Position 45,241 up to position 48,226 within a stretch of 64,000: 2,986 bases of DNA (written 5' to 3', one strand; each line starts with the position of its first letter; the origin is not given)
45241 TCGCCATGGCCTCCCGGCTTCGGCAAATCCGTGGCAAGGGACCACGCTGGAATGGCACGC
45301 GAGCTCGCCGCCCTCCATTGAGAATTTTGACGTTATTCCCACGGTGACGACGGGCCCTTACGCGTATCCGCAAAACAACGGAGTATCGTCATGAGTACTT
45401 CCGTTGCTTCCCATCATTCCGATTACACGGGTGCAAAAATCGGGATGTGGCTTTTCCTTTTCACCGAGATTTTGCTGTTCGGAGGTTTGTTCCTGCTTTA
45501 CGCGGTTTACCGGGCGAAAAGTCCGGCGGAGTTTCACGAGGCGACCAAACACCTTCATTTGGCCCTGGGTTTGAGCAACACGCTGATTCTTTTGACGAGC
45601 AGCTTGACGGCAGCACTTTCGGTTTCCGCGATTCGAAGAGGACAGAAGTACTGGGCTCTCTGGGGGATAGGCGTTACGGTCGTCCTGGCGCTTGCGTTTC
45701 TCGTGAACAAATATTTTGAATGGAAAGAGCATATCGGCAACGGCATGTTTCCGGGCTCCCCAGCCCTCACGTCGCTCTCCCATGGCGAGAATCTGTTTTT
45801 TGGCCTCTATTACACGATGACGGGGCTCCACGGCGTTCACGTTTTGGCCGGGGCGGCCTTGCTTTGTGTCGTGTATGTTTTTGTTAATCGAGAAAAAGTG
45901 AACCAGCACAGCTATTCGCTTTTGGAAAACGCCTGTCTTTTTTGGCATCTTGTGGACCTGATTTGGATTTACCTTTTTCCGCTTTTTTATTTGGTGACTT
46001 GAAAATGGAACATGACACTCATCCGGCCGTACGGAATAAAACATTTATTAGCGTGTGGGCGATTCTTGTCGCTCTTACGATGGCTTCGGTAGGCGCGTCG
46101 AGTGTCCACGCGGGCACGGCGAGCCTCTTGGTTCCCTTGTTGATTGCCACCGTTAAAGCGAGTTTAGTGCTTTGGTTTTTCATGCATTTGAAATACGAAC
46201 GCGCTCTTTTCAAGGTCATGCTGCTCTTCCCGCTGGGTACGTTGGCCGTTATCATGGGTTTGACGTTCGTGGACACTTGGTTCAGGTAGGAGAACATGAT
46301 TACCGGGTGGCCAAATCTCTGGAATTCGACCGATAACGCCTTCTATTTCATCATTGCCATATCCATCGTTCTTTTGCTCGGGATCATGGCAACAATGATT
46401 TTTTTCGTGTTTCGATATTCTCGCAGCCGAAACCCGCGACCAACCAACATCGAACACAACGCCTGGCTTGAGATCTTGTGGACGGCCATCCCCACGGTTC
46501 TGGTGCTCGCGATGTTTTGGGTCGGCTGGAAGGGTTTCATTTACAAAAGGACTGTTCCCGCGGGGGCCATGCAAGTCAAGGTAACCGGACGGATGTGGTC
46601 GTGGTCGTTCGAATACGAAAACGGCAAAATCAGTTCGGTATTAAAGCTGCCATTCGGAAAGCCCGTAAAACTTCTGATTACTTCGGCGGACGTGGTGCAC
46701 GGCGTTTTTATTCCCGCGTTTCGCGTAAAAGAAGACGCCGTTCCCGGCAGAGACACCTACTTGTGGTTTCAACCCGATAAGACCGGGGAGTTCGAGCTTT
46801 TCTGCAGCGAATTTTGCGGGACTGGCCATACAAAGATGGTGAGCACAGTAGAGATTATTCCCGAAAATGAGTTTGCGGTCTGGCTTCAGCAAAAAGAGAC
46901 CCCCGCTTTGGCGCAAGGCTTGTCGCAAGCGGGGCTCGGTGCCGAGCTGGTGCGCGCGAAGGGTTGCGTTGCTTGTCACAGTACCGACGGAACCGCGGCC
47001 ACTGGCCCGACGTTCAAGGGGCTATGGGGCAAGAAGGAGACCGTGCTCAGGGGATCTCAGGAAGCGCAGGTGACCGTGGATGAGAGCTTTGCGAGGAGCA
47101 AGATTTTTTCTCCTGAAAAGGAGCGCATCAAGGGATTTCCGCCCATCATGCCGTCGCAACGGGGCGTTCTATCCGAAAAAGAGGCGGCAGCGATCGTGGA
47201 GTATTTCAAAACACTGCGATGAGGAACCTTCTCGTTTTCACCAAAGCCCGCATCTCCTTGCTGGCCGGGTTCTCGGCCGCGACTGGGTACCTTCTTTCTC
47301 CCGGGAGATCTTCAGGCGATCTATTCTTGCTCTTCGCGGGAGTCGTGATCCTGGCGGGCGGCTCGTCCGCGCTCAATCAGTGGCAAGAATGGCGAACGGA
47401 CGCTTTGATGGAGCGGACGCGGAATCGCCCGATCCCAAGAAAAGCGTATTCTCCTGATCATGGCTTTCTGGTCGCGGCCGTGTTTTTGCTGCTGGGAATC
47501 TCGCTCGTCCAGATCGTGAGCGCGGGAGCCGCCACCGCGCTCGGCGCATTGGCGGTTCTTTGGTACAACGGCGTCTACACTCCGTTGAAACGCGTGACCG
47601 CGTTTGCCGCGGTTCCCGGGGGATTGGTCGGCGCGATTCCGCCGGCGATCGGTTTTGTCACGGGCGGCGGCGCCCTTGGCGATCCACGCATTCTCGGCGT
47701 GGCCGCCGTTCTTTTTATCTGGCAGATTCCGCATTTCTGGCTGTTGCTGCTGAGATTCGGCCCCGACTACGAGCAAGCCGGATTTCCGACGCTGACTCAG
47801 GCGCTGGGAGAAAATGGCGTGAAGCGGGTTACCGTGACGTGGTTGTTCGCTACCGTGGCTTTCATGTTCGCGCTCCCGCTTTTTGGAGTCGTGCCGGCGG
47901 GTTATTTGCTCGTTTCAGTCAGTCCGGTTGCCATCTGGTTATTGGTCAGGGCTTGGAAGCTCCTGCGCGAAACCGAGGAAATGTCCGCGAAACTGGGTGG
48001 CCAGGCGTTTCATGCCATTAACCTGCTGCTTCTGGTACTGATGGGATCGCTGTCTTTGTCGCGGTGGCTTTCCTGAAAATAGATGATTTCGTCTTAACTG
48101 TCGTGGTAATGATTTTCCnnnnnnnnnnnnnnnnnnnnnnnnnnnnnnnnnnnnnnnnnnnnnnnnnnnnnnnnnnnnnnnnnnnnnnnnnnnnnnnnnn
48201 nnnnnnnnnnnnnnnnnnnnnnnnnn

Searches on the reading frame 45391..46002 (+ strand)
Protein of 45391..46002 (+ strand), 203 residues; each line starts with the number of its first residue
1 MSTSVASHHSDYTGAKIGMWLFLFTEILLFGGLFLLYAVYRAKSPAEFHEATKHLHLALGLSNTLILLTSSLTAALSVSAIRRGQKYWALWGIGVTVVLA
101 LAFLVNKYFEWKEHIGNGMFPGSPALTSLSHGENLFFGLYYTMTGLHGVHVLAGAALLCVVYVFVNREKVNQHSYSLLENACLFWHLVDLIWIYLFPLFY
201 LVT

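Call 4: search_protein_families(library=pfam, proteins=[window:45391-46002:+])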
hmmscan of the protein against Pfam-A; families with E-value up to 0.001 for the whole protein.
window:45391-46002:+ (203 aa): 1 family
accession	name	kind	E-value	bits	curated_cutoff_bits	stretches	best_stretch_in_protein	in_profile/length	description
PF00510.24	COX3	-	2.8e-18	67.1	23.8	1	12-201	73-255/258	Cytochrome c oxidase subunit III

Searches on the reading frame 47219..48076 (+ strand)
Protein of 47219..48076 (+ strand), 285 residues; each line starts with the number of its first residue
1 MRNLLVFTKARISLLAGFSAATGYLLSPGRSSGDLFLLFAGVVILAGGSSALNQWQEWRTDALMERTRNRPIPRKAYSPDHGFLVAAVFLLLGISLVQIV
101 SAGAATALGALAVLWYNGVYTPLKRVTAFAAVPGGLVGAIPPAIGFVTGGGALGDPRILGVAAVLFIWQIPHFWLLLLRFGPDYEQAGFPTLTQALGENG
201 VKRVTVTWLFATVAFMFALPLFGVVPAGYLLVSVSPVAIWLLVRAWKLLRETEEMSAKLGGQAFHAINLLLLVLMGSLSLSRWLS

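Call 4: search_protein_families(library=pfam, proteins=[window:47219-48076:+])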
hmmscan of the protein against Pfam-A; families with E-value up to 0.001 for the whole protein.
window:47219-48076:+ (285 aa): 1 family
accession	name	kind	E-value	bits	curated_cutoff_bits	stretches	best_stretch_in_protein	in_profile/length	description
PF01040.23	UbiA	-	1.3e-41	143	34.2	1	18-263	3-245/250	UbiA prenyltransferase family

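Call 5: search_protein_families(library=ncbifam, proteins=[window:47219-48076:+], max_evalue=1e-10)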
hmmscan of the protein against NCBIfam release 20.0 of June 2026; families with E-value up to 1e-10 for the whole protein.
window:47219-48076:+ (285 aa): 3 families
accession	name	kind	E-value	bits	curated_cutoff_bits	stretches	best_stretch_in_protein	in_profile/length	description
TIGR01473.1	cyoE_ctaB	equivalog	1.5e-52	179.2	210.3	1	3-279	2-278/281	heme o synthase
NF003349.0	PRK04375.1-2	equivalog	5.6e-37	127.6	246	1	5-284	29-312/318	heme o synthase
NF003348.0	PRK04375.1-1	equivalog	6.3e-33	114.4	285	1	2-258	4-263/292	heme o synthase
